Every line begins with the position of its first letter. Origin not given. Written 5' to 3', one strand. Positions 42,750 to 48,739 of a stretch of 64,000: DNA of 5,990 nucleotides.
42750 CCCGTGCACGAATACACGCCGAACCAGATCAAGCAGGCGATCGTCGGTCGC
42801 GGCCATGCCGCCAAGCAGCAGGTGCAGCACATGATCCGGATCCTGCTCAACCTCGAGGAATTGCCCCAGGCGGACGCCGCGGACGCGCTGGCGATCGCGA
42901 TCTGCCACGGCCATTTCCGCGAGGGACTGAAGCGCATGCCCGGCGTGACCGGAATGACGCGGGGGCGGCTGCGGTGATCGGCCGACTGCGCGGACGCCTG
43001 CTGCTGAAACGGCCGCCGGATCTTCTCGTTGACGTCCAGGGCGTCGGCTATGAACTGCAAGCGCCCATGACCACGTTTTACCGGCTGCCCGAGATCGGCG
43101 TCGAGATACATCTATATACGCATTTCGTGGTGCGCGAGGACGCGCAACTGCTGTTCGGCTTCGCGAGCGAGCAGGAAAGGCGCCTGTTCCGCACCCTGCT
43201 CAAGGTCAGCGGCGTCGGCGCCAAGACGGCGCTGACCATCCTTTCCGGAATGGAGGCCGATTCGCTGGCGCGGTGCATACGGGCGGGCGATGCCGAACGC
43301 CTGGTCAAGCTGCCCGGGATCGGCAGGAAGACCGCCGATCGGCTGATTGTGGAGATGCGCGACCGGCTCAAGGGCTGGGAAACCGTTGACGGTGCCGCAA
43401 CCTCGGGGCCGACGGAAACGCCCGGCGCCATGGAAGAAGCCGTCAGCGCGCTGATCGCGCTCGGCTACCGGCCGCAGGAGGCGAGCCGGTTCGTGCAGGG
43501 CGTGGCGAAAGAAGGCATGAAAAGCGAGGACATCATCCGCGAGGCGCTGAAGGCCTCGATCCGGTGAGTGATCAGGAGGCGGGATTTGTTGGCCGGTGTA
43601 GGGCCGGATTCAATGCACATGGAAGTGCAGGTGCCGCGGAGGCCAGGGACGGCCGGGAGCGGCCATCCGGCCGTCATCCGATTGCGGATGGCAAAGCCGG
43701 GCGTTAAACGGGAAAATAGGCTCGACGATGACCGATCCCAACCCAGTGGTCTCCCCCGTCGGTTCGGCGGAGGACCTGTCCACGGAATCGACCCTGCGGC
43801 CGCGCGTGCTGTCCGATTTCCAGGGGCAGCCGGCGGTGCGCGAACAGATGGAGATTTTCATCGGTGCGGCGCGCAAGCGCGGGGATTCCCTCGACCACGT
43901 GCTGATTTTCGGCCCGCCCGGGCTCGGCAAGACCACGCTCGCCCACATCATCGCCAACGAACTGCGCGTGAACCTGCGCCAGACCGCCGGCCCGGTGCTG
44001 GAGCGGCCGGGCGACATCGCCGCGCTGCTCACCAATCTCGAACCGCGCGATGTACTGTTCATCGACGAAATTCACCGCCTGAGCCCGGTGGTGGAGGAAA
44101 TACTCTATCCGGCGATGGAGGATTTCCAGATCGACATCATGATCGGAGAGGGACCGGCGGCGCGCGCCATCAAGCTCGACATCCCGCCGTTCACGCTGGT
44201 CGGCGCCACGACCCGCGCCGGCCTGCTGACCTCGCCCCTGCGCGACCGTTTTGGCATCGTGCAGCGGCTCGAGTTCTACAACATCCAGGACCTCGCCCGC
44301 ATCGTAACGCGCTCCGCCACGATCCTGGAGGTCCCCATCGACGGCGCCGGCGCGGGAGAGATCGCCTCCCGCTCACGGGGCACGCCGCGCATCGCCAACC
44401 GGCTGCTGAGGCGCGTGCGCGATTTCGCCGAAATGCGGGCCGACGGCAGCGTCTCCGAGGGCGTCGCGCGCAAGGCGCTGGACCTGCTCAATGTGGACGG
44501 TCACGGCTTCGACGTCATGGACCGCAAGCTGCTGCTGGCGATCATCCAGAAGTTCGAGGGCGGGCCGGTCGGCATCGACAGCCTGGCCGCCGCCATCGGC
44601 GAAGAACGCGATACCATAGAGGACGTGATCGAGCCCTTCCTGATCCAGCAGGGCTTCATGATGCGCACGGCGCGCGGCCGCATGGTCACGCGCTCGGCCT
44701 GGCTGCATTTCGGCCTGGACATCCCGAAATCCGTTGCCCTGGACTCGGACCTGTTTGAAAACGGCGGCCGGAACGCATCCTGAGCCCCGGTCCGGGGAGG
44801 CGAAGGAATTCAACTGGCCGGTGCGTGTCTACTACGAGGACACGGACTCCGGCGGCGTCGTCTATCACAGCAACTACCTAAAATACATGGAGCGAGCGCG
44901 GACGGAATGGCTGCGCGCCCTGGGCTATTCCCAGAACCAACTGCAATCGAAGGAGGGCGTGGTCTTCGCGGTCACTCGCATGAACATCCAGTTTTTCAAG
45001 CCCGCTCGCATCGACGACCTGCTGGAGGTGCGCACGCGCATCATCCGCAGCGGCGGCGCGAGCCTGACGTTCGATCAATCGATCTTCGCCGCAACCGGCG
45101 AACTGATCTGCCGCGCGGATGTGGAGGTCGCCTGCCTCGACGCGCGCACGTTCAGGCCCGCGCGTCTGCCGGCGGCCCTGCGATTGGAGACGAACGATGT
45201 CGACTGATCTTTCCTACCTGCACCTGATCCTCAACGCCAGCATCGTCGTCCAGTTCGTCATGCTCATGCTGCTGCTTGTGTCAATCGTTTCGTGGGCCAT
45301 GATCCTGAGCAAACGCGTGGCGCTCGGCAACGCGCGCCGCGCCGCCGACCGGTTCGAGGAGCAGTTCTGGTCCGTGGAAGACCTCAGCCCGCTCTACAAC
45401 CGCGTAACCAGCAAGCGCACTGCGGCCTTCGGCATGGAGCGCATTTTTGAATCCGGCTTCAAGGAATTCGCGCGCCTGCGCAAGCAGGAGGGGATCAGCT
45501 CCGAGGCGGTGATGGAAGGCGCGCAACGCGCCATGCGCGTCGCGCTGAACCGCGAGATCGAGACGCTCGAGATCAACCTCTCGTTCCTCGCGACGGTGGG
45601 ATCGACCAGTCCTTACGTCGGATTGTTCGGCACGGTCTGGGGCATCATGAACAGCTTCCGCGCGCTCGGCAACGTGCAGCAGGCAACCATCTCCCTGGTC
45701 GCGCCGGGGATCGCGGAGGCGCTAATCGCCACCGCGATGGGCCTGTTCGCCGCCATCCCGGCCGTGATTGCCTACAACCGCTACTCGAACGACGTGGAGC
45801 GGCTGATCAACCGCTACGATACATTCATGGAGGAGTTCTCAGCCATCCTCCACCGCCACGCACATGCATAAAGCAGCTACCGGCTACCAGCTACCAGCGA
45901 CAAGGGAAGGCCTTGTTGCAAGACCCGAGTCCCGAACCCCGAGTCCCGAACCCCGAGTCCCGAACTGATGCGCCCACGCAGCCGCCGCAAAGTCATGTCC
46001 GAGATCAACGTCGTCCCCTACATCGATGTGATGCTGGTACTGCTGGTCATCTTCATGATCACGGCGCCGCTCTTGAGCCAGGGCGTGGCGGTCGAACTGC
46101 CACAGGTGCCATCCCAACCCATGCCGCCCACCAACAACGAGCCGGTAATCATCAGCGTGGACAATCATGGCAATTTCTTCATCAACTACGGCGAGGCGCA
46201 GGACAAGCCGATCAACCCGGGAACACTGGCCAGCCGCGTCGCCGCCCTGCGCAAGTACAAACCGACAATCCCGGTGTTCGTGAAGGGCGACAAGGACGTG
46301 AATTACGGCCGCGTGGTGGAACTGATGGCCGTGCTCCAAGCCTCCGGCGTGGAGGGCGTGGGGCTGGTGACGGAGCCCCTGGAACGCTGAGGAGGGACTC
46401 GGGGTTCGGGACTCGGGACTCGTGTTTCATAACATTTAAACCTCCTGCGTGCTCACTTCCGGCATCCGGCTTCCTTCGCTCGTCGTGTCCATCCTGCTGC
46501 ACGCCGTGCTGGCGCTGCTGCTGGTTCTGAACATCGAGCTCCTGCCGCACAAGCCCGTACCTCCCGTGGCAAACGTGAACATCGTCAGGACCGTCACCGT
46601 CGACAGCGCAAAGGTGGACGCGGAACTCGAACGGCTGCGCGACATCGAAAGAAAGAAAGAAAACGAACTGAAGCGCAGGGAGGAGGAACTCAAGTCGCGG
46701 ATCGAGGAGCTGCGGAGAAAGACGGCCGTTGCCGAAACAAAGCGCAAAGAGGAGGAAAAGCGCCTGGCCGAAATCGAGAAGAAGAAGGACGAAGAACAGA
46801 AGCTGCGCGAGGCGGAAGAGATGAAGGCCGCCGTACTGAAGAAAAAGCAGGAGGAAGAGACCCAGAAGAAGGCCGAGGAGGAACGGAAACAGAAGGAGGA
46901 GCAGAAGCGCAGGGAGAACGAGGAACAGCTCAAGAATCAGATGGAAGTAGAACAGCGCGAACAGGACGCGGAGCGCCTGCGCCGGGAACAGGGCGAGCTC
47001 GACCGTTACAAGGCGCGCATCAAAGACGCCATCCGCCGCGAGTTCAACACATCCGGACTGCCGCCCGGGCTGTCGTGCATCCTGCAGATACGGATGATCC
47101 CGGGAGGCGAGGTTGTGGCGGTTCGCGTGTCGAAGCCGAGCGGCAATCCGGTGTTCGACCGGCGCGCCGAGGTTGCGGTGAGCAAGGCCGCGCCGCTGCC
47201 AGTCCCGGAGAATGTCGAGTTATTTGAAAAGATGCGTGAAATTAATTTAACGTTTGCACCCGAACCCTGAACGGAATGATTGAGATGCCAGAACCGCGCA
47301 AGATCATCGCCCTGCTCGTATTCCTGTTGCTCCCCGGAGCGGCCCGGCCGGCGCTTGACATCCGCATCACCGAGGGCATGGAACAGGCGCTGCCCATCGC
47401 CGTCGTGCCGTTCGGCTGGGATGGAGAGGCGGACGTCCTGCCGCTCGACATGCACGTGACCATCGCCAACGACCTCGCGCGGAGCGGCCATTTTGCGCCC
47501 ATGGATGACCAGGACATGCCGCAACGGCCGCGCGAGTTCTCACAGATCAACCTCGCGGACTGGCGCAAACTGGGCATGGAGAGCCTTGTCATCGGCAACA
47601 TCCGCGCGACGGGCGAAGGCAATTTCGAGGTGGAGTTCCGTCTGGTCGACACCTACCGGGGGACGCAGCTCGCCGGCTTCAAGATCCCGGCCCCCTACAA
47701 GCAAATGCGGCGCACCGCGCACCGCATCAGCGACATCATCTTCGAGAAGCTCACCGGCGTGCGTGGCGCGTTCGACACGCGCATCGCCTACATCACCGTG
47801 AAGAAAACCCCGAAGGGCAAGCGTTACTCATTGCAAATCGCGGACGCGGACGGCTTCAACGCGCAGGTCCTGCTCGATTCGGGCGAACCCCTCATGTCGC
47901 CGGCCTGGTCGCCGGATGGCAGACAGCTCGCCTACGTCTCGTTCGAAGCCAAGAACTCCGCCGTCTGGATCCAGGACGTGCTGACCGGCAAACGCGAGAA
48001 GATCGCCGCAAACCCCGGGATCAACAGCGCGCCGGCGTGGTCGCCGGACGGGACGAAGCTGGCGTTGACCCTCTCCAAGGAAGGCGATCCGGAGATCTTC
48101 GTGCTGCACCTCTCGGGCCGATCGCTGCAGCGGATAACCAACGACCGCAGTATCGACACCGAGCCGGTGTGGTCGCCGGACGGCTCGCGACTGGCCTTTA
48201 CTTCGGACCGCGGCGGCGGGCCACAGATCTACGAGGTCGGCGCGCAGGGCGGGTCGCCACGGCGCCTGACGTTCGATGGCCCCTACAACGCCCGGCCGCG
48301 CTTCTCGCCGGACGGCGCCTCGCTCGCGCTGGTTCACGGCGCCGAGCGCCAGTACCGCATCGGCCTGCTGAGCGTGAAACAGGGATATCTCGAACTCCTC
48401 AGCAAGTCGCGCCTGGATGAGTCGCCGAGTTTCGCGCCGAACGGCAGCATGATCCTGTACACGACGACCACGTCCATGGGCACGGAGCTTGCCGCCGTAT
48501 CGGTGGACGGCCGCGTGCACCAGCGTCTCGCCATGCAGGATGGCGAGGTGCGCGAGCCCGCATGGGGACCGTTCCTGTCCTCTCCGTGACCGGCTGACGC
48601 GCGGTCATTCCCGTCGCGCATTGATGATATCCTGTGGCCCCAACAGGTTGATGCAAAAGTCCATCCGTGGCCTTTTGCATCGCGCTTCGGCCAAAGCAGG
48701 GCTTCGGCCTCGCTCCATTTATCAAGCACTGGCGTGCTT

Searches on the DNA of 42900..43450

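Call 55: search_with_rna_model(model_id=R1, source=window, start=42900, end=43450, filters=off, max_evalue=0.01, show_alignments=1)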
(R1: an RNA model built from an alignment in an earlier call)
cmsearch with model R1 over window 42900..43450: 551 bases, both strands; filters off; matches with E-value up to 0.01: 1.
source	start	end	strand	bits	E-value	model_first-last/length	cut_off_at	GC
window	43100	43247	-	16.8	2.7e-06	1-158/158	no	0.62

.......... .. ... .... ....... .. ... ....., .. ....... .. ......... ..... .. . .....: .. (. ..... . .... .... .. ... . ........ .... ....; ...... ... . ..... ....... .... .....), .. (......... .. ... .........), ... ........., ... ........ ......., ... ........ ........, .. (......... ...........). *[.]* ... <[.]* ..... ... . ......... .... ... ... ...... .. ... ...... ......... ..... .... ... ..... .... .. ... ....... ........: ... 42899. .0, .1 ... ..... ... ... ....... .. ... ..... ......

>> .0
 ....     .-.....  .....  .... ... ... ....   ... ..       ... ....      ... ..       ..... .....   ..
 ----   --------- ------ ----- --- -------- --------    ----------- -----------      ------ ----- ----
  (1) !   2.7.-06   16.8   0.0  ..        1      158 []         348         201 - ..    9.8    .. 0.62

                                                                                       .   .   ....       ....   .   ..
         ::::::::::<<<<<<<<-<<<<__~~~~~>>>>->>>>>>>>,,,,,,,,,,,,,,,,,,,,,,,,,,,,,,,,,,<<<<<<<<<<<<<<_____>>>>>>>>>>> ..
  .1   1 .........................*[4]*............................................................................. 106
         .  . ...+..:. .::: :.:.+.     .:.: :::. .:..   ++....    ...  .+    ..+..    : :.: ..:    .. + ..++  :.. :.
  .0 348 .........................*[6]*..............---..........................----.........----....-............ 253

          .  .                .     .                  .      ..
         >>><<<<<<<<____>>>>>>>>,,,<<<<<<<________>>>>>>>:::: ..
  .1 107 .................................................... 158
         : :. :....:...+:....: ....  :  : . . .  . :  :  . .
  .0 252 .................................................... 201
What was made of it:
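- Tried and rejected: A covariance-model hit at 43100-43247 (16.8 bits) was inspected and treated as generic hairpins (call 55).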

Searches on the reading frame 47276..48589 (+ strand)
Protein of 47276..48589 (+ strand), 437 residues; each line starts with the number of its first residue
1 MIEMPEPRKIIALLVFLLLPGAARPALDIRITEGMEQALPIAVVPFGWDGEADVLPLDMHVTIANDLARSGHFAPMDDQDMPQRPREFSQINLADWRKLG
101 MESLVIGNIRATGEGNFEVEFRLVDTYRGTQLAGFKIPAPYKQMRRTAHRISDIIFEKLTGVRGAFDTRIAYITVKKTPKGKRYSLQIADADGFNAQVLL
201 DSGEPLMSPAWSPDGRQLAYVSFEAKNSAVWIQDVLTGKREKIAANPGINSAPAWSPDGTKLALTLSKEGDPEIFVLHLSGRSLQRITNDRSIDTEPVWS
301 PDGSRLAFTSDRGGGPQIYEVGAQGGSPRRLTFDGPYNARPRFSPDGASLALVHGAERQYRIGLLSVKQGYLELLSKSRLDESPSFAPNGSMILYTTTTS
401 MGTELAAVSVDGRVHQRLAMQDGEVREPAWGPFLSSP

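Call 7: find_encoding_contigs(protein=window:47276-48589:+, flank=10000, max_places=6)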
Protein window:47276-48589:+ (437 aa): 3 contigs read that carry it; 3 places shown.
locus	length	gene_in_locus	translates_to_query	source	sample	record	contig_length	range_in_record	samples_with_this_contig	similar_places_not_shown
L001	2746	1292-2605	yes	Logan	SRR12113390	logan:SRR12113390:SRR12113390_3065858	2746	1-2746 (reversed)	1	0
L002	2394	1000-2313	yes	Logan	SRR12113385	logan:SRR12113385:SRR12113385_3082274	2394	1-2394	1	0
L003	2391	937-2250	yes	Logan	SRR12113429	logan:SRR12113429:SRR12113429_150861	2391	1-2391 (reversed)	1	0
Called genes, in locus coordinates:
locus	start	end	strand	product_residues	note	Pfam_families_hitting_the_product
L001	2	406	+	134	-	?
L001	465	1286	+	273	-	PF06519:TolA, PF13103:TonB_2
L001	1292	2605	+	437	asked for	PF04052:TolB_N, PF26550:Tricorn_2nd (weak), PF07676:PD40 (weak), PF26549:Tricorn_N, PF26550:Tricorn_2nd, PF07676:PD40 (weak), PF26549:Tricorn_N, PF07676:PD40, +3 more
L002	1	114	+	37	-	?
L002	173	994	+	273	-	PF06519:TolA, PF13103:TonB_2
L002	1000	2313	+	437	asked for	PF04052:TolB_N, PF26550:Tricorn_2nd (weak), PF07676:PD40 (weak), PF26549:Tricorn_N, PF26550:Tricorn_2nd, PF07676:PD40 (weak), PF26549:Tricorn_N, PF07676:PD40, +3 more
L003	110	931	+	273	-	PF06519:TolA, PF13103:TonB_2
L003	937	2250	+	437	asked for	PF04052:TolB_N, PF26550:Tricorn_2nd (weak), PF07676:PD40 (weak), PF26549:Tricorn_N, PF26550:Tricorn_2nd, PF07676:PD40 (weak), PF26549:Tricorn_N, PF07676:PD40, +3 more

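Call 83: search_protein_families(library=ncbifam, proteins=[window:47276-48589:+], max_evalue=0.00001)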
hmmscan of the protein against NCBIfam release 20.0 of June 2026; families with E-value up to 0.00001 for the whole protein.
window:47276-48589:+ (437 aa): 5 families
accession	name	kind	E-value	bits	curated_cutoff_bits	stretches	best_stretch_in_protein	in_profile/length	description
TIGR02800.1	propeller_TolB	equivalog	2e-154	514.6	343.15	1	22-431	6-418/418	Tol-Pal system beta propeller repeat protein TolB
NF002183.0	PRK01029.1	equivalog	2.6e-34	119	405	1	131-435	110-427/429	Tol-Pal system protein TolB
NF003124.0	PRK04043.1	equivalog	2.2e-25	89.4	428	1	39-410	30-399/419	Tol-Pal system protein TolB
NF033523.0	lasso_peptidase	equivalog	2.5e-19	69.5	400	2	207-267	91-151/638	Atxe2 family lasso peptide isopeptidase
NF053518.1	DipepPtdsDpp5Prph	equivalog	1.1e-13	50.6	900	1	271-355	41-125/655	dipeptidyl-peptidase Dpp5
